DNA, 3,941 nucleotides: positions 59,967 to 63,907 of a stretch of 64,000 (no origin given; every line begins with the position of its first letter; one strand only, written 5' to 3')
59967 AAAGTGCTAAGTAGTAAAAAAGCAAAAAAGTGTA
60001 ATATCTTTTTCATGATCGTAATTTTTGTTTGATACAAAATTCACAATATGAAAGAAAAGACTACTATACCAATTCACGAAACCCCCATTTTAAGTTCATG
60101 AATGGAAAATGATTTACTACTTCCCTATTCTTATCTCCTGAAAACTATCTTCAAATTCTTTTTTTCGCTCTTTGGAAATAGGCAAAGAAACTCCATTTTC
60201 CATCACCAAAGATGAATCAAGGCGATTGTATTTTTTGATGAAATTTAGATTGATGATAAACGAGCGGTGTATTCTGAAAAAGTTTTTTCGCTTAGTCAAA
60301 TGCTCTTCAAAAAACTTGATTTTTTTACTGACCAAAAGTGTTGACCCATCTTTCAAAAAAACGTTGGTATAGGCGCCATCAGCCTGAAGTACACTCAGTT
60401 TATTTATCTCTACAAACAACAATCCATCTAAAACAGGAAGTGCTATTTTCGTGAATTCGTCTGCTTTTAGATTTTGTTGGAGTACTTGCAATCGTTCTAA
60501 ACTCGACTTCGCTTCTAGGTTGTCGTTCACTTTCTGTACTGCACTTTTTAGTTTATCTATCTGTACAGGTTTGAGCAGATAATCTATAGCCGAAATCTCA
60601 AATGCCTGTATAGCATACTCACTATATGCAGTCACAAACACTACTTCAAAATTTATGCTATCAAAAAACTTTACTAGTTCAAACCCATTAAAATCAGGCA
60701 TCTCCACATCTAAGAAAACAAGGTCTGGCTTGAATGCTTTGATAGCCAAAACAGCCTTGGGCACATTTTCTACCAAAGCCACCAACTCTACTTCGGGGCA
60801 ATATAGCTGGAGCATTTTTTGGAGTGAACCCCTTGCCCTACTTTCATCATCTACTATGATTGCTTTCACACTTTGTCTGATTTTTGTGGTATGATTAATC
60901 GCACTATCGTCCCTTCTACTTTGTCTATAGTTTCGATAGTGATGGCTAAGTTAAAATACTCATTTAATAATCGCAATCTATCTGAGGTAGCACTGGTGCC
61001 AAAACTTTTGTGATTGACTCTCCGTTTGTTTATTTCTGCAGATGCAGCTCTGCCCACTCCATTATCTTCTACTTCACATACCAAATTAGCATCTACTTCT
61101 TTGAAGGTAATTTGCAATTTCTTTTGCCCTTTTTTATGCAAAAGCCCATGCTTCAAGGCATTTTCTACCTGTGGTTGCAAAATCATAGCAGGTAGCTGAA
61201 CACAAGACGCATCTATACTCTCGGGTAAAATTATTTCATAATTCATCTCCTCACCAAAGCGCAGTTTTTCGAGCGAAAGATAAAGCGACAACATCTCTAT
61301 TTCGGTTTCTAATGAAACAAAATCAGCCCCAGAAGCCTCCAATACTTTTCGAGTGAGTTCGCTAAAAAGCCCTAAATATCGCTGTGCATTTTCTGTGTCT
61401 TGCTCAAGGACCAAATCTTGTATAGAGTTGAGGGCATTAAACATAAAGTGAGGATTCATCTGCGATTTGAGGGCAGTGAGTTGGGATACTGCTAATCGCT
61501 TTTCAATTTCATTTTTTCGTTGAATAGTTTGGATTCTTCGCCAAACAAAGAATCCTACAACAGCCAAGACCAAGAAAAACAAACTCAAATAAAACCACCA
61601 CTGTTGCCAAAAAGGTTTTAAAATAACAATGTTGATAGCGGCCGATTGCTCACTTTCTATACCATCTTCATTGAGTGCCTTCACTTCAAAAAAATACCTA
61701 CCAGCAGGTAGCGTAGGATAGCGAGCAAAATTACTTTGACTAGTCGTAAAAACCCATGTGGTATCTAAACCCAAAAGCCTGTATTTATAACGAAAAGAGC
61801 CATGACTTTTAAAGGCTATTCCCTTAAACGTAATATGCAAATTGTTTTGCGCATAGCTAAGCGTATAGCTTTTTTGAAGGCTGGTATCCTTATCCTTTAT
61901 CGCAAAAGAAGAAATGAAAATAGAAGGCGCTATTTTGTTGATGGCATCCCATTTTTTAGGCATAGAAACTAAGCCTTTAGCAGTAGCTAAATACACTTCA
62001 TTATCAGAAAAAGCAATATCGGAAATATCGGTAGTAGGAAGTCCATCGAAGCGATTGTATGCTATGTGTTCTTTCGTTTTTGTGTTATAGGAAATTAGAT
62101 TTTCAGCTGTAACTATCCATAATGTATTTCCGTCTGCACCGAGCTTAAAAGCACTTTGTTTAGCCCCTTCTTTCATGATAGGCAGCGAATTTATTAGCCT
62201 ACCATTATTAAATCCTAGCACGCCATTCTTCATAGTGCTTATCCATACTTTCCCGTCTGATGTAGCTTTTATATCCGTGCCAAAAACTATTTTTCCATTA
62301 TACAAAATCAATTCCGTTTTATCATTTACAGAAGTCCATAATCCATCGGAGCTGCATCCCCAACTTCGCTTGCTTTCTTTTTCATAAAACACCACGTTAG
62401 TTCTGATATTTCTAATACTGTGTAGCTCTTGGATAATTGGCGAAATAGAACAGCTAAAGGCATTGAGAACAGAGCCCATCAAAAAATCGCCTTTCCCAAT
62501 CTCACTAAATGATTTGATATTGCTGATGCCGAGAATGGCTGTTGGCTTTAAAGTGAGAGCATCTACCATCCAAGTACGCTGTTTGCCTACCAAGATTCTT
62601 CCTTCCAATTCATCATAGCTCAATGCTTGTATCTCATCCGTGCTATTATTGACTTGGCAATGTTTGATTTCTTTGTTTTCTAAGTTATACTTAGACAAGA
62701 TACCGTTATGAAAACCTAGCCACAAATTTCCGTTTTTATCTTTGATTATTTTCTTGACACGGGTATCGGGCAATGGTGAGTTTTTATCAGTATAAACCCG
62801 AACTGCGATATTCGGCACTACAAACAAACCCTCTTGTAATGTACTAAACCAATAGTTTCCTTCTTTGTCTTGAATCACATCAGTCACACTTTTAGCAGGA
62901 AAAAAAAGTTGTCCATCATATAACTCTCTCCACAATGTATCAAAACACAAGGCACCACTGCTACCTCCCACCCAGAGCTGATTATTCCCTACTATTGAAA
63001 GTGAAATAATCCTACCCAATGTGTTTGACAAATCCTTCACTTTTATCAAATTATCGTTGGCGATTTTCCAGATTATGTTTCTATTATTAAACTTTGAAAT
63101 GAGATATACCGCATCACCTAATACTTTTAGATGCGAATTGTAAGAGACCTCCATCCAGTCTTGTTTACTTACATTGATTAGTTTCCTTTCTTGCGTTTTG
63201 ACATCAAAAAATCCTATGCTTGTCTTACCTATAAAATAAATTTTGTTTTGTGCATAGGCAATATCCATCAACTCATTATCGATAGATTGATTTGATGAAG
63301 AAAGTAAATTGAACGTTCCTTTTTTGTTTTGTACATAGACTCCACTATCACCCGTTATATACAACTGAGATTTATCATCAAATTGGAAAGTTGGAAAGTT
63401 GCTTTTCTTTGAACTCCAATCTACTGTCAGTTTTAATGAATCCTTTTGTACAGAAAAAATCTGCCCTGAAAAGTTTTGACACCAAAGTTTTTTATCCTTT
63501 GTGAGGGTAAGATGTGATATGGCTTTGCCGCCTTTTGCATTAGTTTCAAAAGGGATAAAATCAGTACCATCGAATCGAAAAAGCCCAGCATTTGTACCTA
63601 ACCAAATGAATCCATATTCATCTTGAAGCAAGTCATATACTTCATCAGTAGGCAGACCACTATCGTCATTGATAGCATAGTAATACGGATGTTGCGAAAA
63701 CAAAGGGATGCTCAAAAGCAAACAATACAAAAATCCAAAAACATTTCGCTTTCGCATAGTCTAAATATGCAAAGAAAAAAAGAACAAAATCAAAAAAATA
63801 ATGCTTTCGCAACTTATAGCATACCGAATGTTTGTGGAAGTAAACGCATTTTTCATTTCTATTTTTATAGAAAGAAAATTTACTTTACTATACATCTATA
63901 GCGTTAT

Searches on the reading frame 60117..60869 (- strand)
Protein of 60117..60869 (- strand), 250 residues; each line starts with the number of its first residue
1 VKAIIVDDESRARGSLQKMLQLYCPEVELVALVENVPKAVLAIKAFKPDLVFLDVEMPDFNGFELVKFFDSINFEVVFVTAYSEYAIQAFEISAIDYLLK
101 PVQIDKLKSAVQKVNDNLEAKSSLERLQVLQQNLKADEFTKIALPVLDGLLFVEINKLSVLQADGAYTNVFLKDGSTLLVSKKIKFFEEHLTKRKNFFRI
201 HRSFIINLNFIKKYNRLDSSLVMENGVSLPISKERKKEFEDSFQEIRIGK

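Call 11: search_protein_families(library=pfam, proteins=[window:60117-60869:-], max_evalue=0.001)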
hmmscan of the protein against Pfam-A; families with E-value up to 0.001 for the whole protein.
window:60117-60869:- (250 aa): 2 families
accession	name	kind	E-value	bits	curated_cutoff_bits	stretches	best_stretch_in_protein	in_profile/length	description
PF00072.30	Response_reg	-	1.2e-19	71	30.2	1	4-112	2-111/111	Response regulator receiver domain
PF04397.21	LytTR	-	1.4e-16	60.9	22.6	1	149-241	2-95/98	LytTr DNA-binding domain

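Call 47: find_homologous_proteins(query=window:60120-60869:-, max_evalue=1e-30)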
Query window:60120-60869:- (250 aa): 2533 proteins with E <= 1e-30 among 8000 candidates; the best 120 are listed.
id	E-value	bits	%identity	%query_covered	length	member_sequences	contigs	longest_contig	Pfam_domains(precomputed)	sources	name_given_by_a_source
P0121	5.3e-151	519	99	100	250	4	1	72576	PF04397.22,PF00072.31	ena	-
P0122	1.3e-109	383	70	100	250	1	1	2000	PF04397.22,PF00072.31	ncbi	-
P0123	5.1e-109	381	69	100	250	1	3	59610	PF04397.22,PF00072.31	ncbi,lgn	-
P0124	8.6e-109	381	69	100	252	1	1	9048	PF04397.22,PF00072.31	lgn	-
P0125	2.7e-106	373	67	100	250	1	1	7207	PF04397.22,PF00072.31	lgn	-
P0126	4.8e-106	372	66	100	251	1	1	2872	PF04397.22,PF00072.31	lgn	-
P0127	1.7e-105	370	67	100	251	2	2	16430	PF04397.22,PF00072.31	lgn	-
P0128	1.8e-105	370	66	100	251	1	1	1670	PF04397.22,PF00072.31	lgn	-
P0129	2.0e-105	370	66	100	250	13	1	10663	PF04397.22,PF00072.31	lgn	-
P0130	2.8e-105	369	65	100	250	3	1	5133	PF04397.22,PF00072.31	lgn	-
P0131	3.1e-105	369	65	100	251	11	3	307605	PF04397.22,PF00072.31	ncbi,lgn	-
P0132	3.8e-105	369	67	100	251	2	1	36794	PF04397.22,PF00072.31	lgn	-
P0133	7.3e-105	368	66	100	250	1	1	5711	PF04397.22,PF00072.31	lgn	-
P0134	1.5e-104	367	68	100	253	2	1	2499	PF04397.22,PF00072.31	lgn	-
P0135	2.6e-103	363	66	100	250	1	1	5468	PF04397.22,PF00072.31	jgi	jgi:two-component system LytT family response regulator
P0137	1.1e-102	361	65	100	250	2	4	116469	PF04397.22,PF00072.31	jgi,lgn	jgi:two-component system LytT family response regulator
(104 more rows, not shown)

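Call 49: find_encoding_contigs(protein=P0123, flank=10000, max_places=1)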
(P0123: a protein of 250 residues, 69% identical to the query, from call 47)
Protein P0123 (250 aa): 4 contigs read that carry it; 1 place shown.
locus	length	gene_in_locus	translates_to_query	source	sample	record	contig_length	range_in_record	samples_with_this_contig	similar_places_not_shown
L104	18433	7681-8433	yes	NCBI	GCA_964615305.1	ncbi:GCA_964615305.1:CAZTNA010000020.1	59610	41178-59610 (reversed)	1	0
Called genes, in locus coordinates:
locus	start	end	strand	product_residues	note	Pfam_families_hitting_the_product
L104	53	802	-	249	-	PF00072:Response_reg, PF04397:LytTR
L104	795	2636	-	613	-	PF13424:TPR_12 (faint), PF06580:His_kinase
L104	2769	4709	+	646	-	PF13895:Ig_2 (faint), PF18962:Por_Secre_tail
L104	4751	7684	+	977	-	PF07494:Reg_prop (faint), PF07495:Y_Y_Y, PF06580:His_kinase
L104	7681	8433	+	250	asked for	PF00072:Response_reg, PF04397:LytTR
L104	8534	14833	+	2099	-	PF19408:PKD_6, PF06832:BiPBP_C (faint), PF11614:FixG_C (faint), PF25099:GOLD_PATL1_C (faint), PF19081:Ig_7 (weak), PF18962:Por_Secre_tail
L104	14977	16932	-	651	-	PF00122:E1-E2_ATPase, PF00702:Hydrolase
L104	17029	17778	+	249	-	PF00072:Response_reg, PF04397:LytTR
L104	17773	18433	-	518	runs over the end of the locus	PF17874:TPR_MalT, PF00515:TPR_1 (faint), PF13176:TPR_7 (faint), PF13374:TPR_10 (faint), PF07719:TPR_2 (faint), PF13424:TPR_12 (weak), PF06580:His_kinase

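Call 50: find_encoding_contigs(protein=P0131, flank=10000, max_places=1)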
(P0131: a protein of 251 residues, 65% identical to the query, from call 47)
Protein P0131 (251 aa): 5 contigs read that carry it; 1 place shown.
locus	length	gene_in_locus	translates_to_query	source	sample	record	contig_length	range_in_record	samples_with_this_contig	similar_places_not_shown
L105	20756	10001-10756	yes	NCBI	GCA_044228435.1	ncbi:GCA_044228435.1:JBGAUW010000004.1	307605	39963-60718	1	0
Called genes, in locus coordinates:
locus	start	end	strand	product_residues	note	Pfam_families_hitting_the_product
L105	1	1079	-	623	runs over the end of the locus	PF13424:TPR_12 (faint), PF06580:His_kinase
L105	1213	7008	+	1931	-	PF07679:I-set (weak), PF13927:Ig_3 (weak), PF13385:Laminin_G_3, PF13927:Ig_3, PF13927:Ig_3, PF07679:I-set, PF13895:Ig_2, PF18962:Por_Secre_tail, +8 more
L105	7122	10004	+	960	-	PF07494:Reg_prop (weak), PF25173:Beta-prop_WDR3_1st (faint), PF07495:Y_Y_Y, PF06580:His_kinase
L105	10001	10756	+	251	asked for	PF00072:Response_reg, PF04397:LytTR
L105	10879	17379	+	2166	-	PF00801:PKD (faint), PF19081:Ig_7 (faint), PF19408:PKD_6, PF06832:BiPBP_C (faint), PF07679:I-set (faint), PF13927:Ig_3 (weak), PF18962:Por_Secre_tail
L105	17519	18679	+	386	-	PF02415:Chlam_PMP (faint)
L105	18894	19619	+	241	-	PF00072:Response_reg, PF04397:LytTR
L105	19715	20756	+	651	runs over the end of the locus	PF13424:TPR_12 (weak), PF13374:TPR_10 (faint), PF17874:TPR_MalT (weak), PF13424:TPR_12 (weak), PF07536:HWE_HK (faint), PF07568:HisKA_2, PF02518:HATPase_c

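Call 51: find_encoding_contigs(protein=P0137, flank=10000, max_places=1)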
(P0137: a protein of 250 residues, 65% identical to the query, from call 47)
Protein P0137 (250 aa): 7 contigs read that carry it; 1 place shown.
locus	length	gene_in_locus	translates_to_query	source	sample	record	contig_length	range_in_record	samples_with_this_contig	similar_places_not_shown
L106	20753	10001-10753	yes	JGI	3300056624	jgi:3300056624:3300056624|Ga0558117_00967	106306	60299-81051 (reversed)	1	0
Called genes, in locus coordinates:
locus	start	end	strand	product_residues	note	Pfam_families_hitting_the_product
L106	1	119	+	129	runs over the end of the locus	-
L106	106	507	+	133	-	-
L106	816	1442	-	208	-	-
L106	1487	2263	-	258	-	-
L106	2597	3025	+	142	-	-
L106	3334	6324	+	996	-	PF19408:PKD_6, PF13895:Ig_2 (faint), PF18911:PKD_4 (faint), PF19408:PKD_6, PF07679:I-set (faint), PF13927:Ig_3 (faint), PF16820:PKD_3 (faint), PF18962:Por_Secre_tail (weak)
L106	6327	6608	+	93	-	-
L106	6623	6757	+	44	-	-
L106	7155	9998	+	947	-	PF07494:Reg_prop (faint), PF07495:Y_Y_Y, PF06580:His_kinase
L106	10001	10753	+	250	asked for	PF00072:Response_reg, PF04397:LytTR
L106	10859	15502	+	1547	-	PF07679:I-set (faint), PF13895:Ig_2 (faint), PF13927:Ig_3 (weak), PF19081:Ig_7 (weak), PF18962:Por_Secre_tail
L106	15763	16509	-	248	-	PF00072:Response_reg, PF04397:LytTR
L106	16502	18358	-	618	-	PF13424:TPR_12 (faint), PF06580:His_kinase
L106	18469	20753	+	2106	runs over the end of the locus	PF13385:Laminin_G_3, PF00047:ig (faint), PF07679:I-set (faint), PF13927:Ig_3 (weak), PF13385:Laminin_G_3, PF13895:Ig_2 (weak), PF13927:Ig_3 (weak), PF18962:Por_Secre_tail, +6 more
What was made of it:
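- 60117..63757 (-): HK2 (Reg_prop/Y_Y_Y + His_kinase) and RR2 (REC + LytTR, 60117-60869), the second LytTR system of the island. Calls 11, 47, 49-51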

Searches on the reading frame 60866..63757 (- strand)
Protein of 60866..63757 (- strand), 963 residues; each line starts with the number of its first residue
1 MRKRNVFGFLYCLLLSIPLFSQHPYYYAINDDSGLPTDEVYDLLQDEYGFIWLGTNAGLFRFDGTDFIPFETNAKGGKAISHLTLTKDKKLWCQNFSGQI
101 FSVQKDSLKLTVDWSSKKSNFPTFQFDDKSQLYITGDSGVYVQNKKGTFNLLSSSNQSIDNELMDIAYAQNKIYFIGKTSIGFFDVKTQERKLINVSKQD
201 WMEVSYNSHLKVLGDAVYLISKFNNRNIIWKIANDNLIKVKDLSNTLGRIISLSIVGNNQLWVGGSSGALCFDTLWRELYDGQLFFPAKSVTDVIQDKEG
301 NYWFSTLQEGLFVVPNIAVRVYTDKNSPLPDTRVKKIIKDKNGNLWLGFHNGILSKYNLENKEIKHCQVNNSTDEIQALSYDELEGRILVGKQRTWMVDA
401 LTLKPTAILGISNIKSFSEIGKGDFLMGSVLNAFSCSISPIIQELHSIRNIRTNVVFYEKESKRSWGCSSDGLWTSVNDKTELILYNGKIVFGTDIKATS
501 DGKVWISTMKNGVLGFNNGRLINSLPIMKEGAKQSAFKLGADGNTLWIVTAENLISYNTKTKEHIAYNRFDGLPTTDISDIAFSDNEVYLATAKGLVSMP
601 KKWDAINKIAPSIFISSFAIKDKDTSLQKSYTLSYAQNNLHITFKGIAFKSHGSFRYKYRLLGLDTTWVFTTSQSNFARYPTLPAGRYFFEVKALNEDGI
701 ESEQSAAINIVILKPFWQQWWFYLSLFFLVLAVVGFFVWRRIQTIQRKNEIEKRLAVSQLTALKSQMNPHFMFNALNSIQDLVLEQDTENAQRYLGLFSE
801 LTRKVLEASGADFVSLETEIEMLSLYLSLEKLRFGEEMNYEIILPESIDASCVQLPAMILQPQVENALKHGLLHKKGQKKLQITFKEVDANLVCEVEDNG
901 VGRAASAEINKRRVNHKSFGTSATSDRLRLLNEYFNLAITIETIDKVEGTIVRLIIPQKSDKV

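Call 11: search_protein_families(library=pfam, proteins=[window:60866-63757:-], max_evalue=0.001)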
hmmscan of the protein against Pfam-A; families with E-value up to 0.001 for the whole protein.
window:60866-63757:- (963 aa): 4 families
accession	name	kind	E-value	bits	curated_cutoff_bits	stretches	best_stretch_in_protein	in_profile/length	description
PF06580.19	His_kinase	-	6.9e-24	84.3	25.2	1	759-837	2-80/81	Histidine kinase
PF07494.17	Reg_prop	-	5.7e-20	69.3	20.4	1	34-56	1-23/24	Two component regulator propeller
PF07495.19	Y_Y_Y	-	3.6e-14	52.8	26.6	1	652-713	5-65/65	Y_Y_Y domain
PF24814.1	WD40_Prp19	-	0.0004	20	320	0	465-595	64-197/281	Prp19 WD40 domain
